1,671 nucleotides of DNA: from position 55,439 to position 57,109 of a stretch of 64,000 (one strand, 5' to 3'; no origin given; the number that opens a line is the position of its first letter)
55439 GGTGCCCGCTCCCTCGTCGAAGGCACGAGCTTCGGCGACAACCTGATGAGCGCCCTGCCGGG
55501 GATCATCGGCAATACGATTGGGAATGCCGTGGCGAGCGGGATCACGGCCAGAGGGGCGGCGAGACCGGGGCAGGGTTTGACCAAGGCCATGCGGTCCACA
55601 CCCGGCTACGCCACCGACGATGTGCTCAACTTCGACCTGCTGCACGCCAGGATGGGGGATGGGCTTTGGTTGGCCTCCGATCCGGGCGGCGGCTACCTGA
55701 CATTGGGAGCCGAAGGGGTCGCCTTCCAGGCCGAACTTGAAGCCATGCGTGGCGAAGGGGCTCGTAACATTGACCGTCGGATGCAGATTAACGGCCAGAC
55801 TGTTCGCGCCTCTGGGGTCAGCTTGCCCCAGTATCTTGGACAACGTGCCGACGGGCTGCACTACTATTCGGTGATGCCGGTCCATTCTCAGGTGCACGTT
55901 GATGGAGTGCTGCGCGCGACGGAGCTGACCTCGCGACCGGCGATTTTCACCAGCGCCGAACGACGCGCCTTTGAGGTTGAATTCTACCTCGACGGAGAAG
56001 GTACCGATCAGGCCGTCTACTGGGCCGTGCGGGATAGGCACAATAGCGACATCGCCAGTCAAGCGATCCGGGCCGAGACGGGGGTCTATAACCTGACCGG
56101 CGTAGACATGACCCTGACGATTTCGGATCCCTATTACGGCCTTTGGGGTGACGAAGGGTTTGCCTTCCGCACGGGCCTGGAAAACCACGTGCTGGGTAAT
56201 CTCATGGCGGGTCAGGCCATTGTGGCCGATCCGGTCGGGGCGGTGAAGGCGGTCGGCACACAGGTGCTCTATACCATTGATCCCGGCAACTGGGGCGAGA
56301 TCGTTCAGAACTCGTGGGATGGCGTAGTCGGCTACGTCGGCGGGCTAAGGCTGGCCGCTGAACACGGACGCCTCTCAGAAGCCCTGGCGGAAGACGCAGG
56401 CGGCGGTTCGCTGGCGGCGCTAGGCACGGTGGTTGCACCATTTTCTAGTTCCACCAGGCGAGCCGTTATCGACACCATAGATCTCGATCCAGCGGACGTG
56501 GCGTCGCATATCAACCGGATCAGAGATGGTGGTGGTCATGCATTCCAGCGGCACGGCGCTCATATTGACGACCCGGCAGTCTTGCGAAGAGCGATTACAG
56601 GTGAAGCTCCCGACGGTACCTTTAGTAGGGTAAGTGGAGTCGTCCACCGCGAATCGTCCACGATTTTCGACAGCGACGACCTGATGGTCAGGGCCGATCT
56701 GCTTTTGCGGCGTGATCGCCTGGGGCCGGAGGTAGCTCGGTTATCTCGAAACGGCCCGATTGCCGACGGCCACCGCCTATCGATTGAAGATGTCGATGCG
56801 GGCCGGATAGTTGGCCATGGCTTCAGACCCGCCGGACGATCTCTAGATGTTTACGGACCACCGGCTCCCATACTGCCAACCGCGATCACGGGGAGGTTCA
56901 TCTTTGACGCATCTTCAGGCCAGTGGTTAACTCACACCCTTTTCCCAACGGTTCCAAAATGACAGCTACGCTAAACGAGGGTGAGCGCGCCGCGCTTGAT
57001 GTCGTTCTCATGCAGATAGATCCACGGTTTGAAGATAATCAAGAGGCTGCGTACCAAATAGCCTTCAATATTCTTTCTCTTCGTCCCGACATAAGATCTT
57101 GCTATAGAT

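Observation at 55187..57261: Orphaned polymorphic-toxin C-terminal module with an ATGA-coupled, low-GC immunity-like gene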

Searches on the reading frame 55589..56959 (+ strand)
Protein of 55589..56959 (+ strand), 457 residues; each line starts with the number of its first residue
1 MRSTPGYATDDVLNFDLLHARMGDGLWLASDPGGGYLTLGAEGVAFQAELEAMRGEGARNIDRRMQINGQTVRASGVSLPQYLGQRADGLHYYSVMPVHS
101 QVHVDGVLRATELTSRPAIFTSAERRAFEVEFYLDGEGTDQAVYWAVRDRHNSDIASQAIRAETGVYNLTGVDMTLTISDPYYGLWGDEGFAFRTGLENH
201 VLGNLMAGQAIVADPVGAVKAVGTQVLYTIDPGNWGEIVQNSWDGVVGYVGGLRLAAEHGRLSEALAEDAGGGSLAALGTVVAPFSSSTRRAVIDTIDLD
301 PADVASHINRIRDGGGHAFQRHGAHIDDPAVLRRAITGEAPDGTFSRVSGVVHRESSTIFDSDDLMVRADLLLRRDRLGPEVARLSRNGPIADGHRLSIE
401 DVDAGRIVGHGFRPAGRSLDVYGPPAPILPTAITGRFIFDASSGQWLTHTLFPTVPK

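Call 16: find_homologous_proteins(query=window:55589-56959:+)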
Query window:55589-56959:+ (457 aa): 1 proteins with E <= 0.001 among 8000 candidates.
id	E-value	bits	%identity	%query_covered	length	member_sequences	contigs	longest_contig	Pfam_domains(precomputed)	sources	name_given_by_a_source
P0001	0.0e+0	1025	100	100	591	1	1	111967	-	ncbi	-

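Call 30: search_protein_representatives(protein=window:55589-56959:+)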
Query: 457 residues. Proteins with E-value up to 0.001 (for the whole library): 56; up to 1e-10: 23; up to 1e-30: 1. The best 56 are listed.
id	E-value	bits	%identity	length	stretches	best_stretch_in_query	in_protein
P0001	0.0e+00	1024.9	100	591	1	1-457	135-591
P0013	2.6e-17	79.4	33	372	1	204-454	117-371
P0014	8.8e-15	71.0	35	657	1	299-454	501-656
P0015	1.0e-14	70.8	37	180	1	313-455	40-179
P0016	1.4e-14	70.3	41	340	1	314-454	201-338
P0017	1.5e-14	70.2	35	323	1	263-454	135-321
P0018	1.2e-13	67.3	40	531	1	315-454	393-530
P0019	1.4e-13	67.1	39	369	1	310-453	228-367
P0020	2.3e-13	66.4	38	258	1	308-454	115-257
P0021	4.1e-13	65.6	35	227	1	298-454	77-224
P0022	4.2e-13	65.5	35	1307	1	269-454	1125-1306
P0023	5.3e-13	65.2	34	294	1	232-454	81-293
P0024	8.0e-13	64.6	41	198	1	304-454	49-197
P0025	9.1e-13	64.4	39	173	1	307-454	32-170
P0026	3.0e-12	62.7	40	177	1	306-452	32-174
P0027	3.4e-12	62.5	38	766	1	309-454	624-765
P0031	2.0e-11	60.0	41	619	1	301-454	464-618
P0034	9.1e-11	57.8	32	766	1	260-454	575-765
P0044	2.1e-09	53.3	34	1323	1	306-454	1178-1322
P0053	8.8e-07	44.7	31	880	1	301-454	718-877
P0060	2.1e-05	40.1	32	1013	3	107-183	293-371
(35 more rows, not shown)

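Call 31: search_protein_families(library=pfam, proteins=[P0013, P0014, P0022, P0044, P0027, P0053, P0060, P0018, P0031, P0034], max_evalue=0.01)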
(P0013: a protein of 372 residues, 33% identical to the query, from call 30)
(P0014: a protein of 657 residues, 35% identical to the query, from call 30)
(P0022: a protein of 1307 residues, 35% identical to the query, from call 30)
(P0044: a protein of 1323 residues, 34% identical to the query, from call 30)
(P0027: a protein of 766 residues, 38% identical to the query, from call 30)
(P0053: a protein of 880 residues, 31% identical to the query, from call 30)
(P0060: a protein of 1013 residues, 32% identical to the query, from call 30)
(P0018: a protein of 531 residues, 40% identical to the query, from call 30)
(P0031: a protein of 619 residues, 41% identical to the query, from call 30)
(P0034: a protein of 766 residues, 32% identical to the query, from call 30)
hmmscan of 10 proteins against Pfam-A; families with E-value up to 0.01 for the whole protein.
P0013 (372 aa): 0 families

P0014 (657 aa): 0 families

P0022 (1307 aa): 2 families
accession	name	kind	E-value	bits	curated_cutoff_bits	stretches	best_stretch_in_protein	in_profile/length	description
PF05593.20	RHS_repeat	-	2.1e-22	79.4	22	3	15-50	2-37/38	RHS Repeat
PF01476.26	LysM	-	0.00043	20.6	20.9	1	616-659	1-43/43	LysM domain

P0044 (1323 aa): 2 families
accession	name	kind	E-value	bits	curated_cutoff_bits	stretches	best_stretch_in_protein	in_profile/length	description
PF04830.18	DUF637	-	5.1e-19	69.1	26.6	1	667-817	1-158/168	Possible hemagglutinin (DUF637)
PF13332.12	Fil_haemagg_2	-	0.0035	17.9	22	1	462-516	16-69/170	Hemagglutinin repeat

P0027 (766 aa): 1 family
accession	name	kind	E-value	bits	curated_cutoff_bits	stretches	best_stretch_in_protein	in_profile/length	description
PF13332.12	Fil_haemagg_2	-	1.3e-31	110.4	22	1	2-130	40-168/170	Hemagglutinin repeat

P0053 (880 aa): 0 families

P0060 (1013 aa): 7 families
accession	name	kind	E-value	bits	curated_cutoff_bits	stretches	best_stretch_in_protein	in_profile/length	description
PF16709.11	SCAB-Ig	-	1.1e-29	102.8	27.6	0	358-418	11-70/98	Ig domain of plant-specific actin-binding protein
PF19406.5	PKD_5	-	2.2e-08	34.4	25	1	61-149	2-88/88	PKD-like domain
PF19571.5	ACT_8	-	3.7e-06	27.2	23.5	0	291-349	30-88/141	ACT domain pair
PF18911.6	PKD_4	-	3.8e-05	24.1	27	1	19-47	55-83/85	PKD domain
PF02284.21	COX5A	-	0.002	18.6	24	0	314-350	15-51/103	Cytochrome c oxidase subunit Va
PF00801.26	PKD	-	0.0067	16.8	23.5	1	2-47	36-80/80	PKD domain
PF23868.1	Mmc1_C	-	0.0071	16.4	27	0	336-383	94-141/175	Mmc1 C-terminal domain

P0018 (531 aa): 0 families

P0031 (619 aa): 1 family
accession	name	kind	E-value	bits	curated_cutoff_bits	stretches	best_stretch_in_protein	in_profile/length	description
PF07591.16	PT-HINT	-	1.6e-21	77.4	27.7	1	328-454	7-137/137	Pretoxin HINT domain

P0034 (766 aa): 1 family
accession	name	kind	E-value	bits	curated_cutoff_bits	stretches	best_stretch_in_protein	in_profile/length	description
PF13332.12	Fil_haemagg_2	-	2.1e-20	74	22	1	5-82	91-168/170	Hemagglutinin repeat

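Call 32: predict_structure(protein=window:55589-56959:+)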
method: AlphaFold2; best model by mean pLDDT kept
length: 457 residues; sequences in the alignment: 1
mean_pLDDT: 32.0   pTM: 0.19
mean pLDDT of the five models: 32.0, 27.4, 26.6, 26.4, 25.7
residues with pLDDT >= 90: 0; 70-90: 0; 50-70: 7; < 50: 450
segments of 3 or more residues with pLDDT < 50: 1-257, 269-457
pLDDT, mean of each block of 10 residues (from residue 1): 25 26 31 35 34 35 34 29 29 27 27 25 32 36 38 33 29 29 29 34 30 25 26 30 40 49 49 39 33 36 36 32 32 35 30 21 23 27 28 31 29 31 32 37 40 33
secondary structure, 60 per line:
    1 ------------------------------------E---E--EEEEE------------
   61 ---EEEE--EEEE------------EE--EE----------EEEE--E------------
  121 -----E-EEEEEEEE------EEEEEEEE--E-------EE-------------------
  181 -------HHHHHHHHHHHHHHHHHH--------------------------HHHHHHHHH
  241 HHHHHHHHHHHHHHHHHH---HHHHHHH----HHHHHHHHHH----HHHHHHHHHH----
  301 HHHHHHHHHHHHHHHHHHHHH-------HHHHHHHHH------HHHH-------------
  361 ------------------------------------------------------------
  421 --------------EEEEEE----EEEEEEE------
elements in order: E44-48 E64-67 E70-73 E102-105 E128-135 E142-149 H188-205 H232-258 H262-268 H273-282 H287-296 H301-321 H329-337 H344-347 E435-440 E445-451

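Call 54: find_encoding_contigs(protein=P0022, flank=4000, max_places=3)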
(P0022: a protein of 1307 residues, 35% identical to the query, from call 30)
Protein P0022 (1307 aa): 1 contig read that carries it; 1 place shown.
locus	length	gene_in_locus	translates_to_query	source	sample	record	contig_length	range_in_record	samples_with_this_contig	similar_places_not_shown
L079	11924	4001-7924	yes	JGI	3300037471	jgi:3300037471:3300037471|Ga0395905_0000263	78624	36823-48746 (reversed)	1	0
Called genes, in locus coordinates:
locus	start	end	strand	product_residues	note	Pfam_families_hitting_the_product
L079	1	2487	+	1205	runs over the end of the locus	PF05593:RHS_repeat (faint), PF01476:LysM (weak), PF16754:Pesticin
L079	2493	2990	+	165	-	-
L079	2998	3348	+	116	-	-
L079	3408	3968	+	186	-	-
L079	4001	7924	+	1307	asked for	PF05593:RHS_repeat (faint)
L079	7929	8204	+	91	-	-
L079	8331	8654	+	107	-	-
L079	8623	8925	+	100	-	-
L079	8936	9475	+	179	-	-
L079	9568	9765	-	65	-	-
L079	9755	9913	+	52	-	-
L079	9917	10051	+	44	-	-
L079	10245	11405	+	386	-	PF13414:TPR_11 (faint), PF13428:TPR_14 (faint), PF13431:TPR_17 (faint), PF13432:TPR_16 (faint), PF07719:TPR_2 (faint), PF00515:TPR_1 (faint), PF13176:TPR_7 (faint), PF14559:TPR_19 (weak), +2 more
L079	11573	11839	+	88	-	PF01313:Bac_export_3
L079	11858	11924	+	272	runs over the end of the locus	PF01311:Bac_export_1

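Call 55: find_encoding_contigs(protein=P0013, flank=2500, max_places=2)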
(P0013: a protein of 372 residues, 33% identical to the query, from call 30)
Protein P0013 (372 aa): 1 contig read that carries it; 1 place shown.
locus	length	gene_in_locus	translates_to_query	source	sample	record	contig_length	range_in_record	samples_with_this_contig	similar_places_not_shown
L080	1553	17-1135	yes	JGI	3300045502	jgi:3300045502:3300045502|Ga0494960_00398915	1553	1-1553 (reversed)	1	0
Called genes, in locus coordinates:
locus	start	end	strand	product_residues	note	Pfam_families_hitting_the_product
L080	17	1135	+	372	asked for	-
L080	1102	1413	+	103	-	-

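Call 56: find_encoding_contigs(protein=P0014, flank=2500, max_places=2)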
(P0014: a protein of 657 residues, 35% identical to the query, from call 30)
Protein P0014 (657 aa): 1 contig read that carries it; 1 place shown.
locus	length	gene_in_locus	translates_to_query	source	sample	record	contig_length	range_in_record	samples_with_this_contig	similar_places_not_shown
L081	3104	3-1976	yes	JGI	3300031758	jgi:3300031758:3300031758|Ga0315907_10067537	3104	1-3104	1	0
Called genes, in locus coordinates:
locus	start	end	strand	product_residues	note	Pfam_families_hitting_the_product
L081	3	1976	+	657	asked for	?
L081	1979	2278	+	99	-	-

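Call 57: find_encoding_contigs(protein=P0016, flank=2500, max_places=2)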
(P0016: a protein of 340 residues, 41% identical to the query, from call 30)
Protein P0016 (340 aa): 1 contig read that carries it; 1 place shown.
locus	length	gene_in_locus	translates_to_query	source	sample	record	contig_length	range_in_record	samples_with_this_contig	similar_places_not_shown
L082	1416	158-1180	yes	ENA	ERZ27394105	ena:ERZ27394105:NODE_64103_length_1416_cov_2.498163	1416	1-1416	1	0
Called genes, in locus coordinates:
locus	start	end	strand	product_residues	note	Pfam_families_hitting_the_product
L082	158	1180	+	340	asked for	-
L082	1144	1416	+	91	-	?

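Call 58: find_encoding_contigs(protein=P0017, flank=2500, max_places=2)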
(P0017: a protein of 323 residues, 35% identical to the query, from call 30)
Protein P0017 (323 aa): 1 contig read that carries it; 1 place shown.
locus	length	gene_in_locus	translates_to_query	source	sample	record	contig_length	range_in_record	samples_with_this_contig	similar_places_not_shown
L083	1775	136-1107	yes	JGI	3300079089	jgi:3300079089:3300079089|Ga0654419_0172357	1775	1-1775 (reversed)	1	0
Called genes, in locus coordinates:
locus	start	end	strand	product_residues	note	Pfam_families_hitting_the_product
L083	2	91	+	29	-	?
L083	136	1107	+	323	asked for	-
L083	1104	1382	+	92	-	-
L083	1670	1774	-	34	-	?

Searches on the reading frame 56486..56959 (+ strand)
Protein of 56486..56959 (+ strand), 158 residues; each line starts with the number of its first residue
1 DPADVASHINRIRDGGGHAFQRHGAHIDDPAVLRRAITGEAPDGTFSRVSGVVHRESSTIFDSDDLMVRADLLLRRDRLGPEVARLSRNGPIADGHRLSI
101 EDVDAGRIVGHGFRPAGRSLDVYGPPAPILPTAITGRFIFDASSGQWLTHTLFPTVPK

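Call 36: search_solved_structures(query=A3, max_evalue=10, show_alignments=3)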
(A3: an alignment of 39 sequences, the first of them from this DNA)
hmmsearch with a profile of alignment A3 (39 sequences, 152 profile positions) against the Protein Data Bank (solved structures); distinct sequences matched with E-value up to 10: 1.
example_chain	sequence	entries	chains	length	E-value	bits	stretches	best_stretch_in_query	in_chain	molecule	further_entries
5ur2_A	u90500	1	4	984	0.68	12.8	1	51-145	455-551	Bifunctional protein PutA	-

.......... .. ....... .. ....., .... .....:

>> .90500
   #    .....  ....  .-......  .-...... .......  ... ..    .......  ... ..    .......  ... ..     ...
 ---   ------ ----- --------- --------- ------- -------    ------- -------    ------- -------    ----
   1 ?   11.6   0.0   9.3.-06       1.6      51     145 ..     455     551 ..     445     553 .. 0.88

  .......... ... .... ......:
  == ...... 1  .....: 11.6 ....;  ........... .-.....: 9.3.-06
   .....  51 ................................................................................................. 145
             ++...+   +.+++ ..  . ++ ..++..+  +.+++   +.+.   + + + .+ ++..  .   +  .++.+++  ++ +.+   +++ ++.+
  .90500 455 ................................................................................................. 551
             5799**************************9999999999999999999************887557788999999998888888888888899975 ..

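Call 38: search_protein_families(library=pfam, alignment_id=A3, max_evalue=1)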
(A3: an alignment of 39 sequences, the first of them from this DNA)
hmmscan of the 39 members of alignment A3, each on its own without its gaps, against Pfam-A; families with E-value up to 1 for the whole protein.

A. member 1, seq(158 aa): 0 families

B. families by the number of members that match (of 39 scanned): 7 families
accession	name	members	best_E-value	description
PF18431.6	RNAse_A_bac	2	0.026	Bacterial CdiA-CT RNAse A domain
PF19309.4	Frem_N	1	0.046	Frem protein N-terminal domain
PF11786.13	Aft1_HRA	1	0.073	Aft1 HRA domain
PF15999.10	DUF4774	1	0.086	Domain of unknown function (DUF4774)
PF02470.25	MlaD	1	0.13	MlaD protein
PF07650.23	KH_2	1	0.16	KH domain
PF03060.21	NMO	1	0.2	Nitronate monooxygenase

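Call 45: predict_structure(alignment_id=A3)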
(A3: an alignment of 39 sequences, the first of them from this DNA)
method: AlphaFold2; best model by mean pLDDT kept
length: 158 residues; sequences in the alignment: 39
mean_pLDDT: 94.9   pTM: 0.87
mean pLDDT of the five models: 94.9, 95.0, 94.6, 94.1, 94.1
residues with pLDDT >= 90: 143; 70-90: 15; 50-70: 0; < 50: 0
segments of 3 or more residues with pLDDT < 50: none
pLDDT, mean of each block of 10 residues (from residue 1): 86 89 96 96 92 95 97 97 96 97 98 96 96 98 96 93
secondary structure, 60 per line:
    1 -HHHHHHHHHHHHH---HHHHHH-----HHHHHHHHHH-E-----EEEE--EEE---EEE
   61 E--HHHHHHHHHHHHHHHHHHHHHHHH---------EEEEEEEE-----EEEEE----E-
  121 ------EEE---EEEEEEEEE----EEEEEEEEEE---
elements in order: H2-14 H18-23 H29-38 E46-49 E52-54 E58-61 H64-87 E97-104 E110-114 E127-129 E133-141 E146-155

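Call 48: fold_search(model_id=the predicted structure, library=pdb)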
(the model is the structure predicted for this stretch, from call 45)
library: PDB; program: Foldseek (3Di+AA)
matches with E <= 10: 819; with E <= 0.001: 1
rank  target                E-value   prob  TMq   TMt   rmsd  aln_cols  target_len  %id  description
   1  5e3e_B                3.9e-04  1.00  0.61  0.82   2.7       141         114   18  Crystal structure of CdiA-CT/CdiI complex from Y. kristensenii 33638 (released 2015-11-25)
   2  5e3e_D                1.7e-03  1.00  0.60  0.81   2.8       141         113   17  Crystal structure of CdiA-CT/CdiI complex from Y. kristensenii 33638 (released 2015-11-25)
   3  4fqx_C                5.6e-02  0.08  0.12  0.11  15.8       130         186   10  Crystal structure of HLA-DM bound to HLA-DR1 (released 2013-01-09)
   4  6vw4_A                7.3e-02  0.06  0.15  0.16  17.4       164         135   14  2.35 Angstrom structure of Caci_6494 from Catenulispora Acidiphila in complex with S-DNPA (released 2020-06-17)
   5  6v0y_A                7.8e-02  0.08  0.14  0.12  17.2       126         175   12  immune receptor complex (released 2020-11-25)
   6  8ojg_G                8.3e-02  0.09  0.14  0.12  15.2        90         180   11  Structure of the MlaCD complex (2:6 stoichiometry) (released 2024-07-10)
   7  6p77_A                1.2e-01  0.06  0.16  0.17  17.9       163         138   14  2.5 Angstrom structure of Caci_6494 from Catenulispora Acidiphila (released 2020-06-17)
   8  1hdm_A                1.2e-01  0.04  0.13  0.11  15.9       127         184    9  HISTOCOMPATIBILITY ANTIGEN HLA-DM (released 1999-09-10)
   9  7sqc_2H               1.4e-01  0.07  0.14  0.06  24.3       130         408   14  Ciliary C1 central pair apparatus isolated from Chlamydomonas reinhardtii (released 2022-04-13)
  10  7vr6                  1.5e-01  0.05  0.14  0.13  17.4       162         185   11  Crystal structure of MlaC from Escherichia coli in quasi-open state (released 2022-09-21)
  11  3gzr_A                1.9e-01  0.05  0.17  0.18  16.0       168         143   14  CRYSTAL STRUCTURE OF AN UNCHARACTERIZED PROTEIN WITH A CYSTATIN-LIKE FOLD (CC_2572) FROM CAULOBACTER VIBRIOIDES AT 1.4 (released 2009-04-21)
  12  8fj5_A                2.2e-01  0.08  0.15  0.17  21.7       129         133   13  Structure of the Haloferax volcanii archaeal type IV pilus (released 2023-06-28)
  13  6vw4_B                2.2e-01  0.04  0.15  0.17  17.8       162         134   14  2.35 Angstrom structure of Caci_6494 from Catenulispora Acidiphila in complex with S-DNPA (released 2020-06-17)
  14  4gbx_C                2.4e-01  0.06  0.14  0.12  16.7       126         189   10  Crystal structure of an immune complex at pH 6.5 (released 2013-01-16)
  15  1dlh_A                2.9e-01  0.05  0.13  0.12  17.7       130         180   12  CRYSTAL STRUCTURE OF THE HUMAN CLASS II MHC PROTEIN HLA-DR1 COMPLEXED WITH AN INFLUENZA VIRUS PEPTIDE (released 1994-06-22)
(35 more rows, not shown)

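Call 65: find_related_loci(query=A5, collection=metagenome_contigs, flank=3000)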
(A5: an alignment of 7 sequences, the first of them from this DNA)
Query A5 (158 aa) in metagenome_contigs; peptide patterns used: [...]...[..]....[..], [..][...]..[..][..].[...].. (x = any residue, [..] = any of these).
600 stretches matched a pattern (row limit reached: there are more); 7 encode a relative of the query (tblastn E <= 1e-3); 7 distinct loci.
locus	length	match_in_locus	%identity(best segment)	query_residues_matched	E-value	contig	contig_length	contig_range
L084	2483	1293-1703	36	17-155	4e-21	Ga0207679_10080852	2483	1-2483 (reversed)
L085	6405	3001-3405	38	17-154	3e-20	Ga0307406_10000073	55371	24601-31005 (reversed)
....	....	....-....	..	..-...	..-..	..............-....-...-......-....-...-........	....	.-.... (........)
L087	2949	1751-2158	39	17-155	1e-18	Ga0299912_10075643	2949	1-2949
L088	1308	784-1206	30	5-154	1e-18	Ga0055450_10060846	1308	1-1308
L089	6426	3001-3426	32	8-158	3e-18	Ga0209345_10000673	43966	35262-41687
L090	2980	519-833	39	17-125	2e-14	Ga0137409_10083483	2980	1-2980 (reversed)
